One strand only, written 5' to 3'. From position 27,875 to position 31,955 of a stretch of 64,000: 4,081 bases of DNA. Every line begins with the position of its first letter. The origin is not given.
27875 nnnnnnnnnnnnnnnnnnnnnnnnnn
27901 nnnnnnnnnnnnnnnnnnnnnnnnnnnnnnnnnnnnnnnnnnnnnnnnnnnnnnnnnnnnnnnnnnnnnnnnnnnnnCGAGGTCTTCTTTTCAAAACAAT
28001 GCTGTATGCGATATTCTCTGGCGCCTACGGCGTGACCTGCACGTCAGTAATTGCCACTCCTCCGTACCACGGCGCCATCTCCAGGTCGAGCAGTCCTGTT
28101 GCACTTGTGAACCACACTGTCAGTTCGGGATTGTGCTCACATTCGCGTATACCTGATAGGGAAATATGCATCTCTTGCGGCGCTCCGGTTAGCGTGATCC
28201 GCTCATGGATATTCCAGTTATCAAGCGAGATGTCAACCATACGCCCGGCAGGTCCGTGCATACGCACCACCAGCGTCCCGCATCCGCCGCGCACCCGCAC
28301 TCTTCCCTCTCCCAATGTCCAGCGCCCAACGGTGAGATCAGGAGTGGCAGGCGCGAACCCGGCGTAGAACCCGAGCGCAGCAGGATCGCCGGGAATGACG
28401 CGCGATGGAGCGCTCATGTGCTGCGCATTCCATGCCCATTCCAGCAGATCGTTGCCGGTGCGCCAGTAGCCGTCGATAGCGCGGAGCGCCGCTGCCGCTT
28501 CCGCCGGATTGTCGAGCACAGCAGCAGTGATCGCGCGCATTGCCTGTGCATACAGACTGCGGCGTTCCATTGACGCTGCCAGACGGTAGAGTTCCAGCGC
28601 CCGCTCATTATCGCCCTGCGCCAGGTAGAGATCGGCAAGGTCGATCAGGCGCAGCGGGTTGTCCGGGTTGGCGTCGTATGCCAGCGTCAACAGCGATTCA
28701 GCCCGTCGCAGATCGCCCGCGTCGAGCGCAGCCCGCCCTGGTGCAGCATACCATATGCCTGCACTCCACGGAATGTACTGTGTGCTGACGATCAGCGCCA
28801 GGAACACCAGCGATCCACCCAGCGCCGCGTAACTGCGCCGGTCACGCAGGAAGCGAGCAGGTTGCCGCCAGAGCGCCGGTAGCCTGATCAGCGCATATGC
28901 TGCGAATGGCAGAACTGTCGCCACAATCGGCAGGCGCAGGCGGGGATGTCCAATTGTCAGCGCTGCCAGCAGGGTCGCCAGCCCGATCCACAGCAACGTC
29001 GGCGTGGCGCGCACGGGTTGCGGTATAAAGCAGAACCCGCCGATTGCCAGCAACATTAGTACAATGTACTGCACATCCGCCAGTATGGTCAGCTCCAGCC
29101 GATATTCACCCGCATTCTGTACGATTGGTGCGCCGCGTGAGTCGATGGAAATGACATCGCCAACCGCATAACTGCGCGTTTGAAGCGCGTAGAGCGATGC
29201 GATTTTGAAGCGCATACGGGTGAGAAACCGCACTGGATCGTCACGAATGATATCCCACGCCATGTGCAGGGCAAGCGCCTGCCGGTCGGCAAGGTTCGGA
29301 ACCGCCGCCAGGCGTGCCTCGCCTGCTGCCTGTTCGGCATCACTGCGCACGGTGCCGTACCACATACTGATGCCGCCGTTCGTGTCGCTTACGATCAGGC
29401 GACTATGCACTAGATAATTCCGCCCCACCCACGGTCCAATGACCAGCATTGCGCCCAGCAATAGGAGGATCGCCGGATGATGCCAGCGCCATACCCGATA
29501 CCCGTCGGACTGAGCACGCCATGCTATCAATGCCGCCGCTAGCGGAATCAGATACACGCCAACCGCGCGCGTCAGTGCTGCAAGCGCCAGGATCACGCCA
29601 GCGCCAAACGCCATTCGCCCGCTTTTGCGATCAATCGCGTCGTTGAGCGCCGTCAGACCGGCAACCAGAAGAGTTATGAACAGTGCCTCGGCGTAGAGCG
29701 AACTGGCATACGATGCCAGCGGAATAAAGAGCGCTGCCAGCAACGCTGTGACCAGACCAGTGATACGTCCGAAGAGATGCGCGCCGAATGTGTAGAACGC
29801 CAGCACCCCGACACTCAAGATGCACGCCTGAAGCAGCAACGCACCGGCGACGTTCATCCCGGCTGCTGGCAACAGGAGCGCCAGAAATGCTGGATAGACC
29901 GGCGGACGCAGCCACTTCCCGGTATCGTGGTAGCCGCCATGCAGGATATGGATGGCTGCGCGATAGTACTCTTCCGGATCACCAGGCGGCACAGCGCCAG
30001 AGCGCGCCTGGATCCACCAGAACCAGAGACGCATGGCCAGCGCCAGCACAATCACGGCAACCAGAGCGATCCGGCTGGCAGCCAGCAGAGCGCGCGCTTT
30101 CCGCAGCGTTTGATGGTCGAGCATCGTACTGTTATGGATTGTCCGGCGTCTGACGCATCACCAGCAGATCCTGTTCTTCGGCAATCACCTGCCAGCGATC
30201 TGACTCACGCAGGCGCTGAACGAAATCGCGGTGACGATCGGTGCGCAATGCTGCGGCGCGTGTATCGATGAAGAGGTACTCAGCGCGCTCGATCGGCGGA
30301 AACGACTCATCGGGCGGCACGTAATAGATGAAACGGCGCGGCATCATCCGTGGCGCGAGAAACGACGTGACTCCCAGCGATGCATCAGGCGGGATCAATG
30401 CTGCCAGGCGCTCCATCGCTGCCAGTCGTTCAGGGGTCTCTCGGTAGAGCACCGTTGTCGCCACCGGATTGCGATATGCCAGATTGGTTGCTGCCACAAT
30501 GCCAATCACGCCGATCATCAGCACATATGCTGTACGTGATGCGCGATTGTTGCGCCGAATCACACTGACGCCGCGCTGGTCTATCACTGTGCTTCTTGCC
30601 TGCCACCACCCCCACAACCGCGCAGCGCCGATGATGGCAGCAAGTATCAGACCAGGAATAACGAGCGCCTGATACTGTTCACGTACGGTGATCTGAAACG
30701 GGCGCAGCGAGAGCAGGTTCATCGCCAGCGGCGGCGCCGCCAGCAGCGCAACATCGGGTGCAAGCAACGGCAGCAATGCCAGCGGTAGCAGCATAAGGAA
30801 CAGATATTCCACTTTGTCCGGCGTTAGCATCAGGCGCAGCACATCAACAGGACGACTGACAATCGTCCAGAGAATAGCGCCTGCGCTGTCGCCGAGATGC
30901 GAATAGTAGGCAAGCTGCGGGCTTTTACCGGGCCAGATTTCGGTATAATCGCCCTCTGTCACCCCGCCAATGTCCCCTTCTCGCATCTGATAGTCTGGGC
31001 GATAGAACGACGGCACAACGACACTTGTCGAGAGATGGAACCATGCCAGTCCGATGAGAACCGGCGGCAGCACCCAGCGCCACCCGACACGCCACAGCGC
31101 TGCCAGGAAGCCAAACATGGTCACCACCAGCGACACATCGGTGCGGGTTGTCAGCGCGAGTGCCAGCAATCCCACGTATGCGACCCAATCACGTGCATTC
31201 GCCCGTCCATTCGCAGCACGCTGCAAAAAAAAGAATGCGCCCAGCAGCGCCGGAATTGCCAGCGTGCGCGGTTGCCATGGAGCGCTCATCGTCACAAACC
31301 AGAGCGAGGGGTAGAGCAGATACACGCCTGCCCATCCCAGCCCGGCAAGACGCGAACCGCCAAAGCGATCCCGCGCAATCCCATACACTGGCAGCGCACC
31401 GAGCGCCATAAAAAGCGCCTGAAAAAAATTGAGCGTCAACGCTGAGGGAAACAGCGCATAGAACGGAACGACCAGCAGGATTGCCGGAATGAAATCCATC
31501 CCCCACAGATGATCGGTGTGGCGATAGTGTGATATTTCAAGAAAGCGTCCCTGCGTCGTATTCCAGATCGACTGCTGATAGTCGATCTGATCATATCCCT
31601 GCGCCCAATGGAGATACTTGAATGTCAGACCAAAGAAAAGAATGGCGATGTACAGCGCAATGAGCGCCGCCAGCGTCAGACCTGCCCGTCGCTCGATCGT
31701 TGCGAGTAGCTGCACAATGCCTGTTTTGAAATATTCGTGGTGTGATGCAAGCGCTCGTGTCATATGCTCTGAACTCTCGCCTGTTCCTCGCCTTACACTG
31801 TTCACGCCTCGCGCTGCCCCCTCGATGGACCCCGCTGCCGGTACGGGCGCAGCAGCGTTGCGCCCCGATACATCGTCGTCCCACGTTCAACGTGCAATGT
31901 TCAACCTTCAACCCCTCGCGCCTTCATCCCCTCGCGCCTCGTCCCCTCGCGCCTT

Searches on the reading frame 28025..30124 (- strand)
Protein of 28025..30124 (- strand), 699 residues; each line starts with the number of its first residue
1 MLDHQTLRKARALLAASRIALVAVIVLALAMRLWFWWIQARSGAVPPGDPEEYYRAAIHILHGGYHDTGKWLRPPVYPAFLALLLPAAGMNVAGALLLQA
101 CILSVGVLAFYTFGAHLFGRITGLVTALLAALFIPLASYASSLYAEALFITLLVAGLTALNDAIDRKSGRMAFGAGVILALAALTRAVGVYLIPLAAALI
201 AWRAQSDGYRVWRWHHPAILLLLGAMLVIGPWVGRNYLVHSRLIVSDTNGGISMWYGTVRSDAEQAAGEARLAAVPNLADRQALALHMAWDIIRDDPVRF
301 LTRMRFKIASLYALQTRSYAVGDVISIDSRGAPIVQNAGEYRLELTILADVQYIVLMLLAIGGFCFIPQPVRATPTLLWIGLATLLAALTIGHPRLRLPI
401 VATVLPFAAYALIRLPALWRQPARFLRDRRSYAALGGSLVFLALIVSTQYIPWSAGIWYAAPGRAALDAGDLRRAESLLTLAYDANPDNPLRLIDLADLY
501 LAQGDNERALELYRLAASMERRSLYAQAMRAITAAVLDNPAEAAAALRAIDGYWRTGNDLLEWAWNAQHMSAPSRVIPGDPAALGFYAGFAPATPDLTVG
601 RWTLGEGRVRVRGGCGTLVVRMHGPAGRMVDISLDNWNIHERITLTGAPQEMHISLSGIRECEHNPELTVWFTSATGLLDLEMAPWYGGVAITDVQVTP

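Call 4: search_protein_families(library=pfam, proteins=[window:28025-30124:-], max_evalue=0.01)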
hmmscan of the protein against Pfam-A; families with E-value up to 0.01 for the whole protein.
window:28025-30124:- (699 aa): 7 families
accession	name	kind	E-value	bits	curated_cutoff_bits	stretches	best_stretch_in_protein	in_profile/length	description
PF13231.12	PMT_2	-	3.8e-08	34.1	26.1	1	73-233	2-158/160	Dolichyl-phosphate-mannose-protein mannosyltransferase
PF14559.12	TPR_19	-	7.8e-08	33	25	1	466-531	1-67/68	Tetratricopeptide repeat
PF13432.12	TPR_16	-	6.3e-05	23.8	32.7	1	463-517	4-58/65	Tetratricopeptide repeat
PF07719.23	TPR_2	-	0.0027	18.1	27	0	493-518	4-29/34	Tetratricopeptide repeat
PF13176.12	TPR_7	-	0.0028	18.1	27.9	0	494-521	3-32/36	Tetratricopeptide repeat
PF13181.12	TPR_8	-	0.0051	17.3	25.7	0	495-520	6-31/34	Tetratricopeptide repeat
PF13428.12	TPR_14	-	0.0086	17.1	23.5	0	494-529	5-40/44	Tetratricopeptide repeat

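Call 48: search_protein_families(library=ncbifam, proteins=[window:28025-30124:-], max_evalue=0.01)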
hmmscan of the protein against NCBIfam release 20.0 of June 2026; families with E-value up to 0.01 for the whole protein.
window:28025-30124:- (699 aa): 6 families
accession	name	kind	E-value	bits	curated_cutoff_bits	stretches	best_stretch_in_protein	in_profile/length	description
TIGR03939.1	PGA_TPR_OMP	equivalog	2.2e-05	22.9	366.65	1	469-545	408-484/800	poly-beta-1,6 N-acetyl-D-glucosamine export porin PgaA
TIGR02521.1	type_IV_pilW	equivalog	0.0004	20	154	1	461-514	140-193/234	type IV pilus biogenesis/stability protein PilW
TIGR02917.1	PEP_TPR_lipo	equivalog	0.00051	18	312.2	1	463-543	370-654/899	XrtA/PEP-CTERM system TPR-repeat protein PrsT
NF008755.0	PRK11788.1-3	equivalog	0.0032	16.9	430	1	464-566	188-290/388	lipopolysaccharide assembly protein LapB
NF047440.1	LA3751_2_3_fam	subfamily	0.0072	15.2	200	0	74-240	82-244/460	LA_3751/LA_3752 family putative glycosyltransferase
TIGR02552.1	LcrH_SycD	equivalog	0.0077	15.9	104.8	0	468-549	30-111/136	SycD/LcrH family type III secretion system chaperone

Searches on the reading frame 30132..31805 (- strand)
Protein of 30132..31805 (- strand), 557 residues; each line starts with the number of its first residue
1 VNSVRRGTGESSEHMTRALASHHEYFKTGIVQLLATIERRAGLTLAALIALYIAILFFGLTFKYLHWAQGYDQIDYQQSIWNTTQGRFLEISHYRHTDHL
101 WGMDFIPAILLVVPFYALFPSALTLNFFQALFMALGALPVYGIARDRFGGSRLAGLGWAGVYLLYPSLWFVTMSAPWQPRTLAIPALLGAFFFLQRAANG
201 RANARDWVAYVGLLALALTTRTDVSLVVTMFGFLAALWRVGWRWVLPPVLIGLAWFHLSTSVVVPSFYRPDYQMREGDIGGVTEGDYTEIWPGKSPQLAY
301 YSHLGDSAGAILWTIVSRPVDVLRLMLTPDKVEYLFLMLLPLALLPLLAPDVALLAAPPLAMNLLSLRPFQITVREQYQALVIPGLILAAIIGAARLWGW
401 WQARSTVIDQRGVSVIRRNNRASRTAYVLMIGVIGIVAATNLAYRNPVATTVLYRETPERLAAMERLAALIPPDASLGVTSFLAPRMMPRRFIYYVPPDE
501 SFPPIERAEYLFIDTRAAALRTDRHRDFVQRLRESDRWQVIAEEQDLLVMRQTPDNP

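Call 4: search_protein_families(library=pfam, proteins=[window:30132-31805:-], max_evalue=0.01)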
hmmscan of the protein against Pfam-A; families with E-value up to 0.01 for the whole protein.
window:30132-31805:- (557 aa): 1 family
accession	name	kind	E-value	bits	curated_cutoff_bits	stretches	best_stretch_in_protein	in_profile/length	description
PF09852.15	DUF2079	-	1.2e-46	160.2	28.2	1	69-549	8-459/459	Predicted membrane protein (DUF2079)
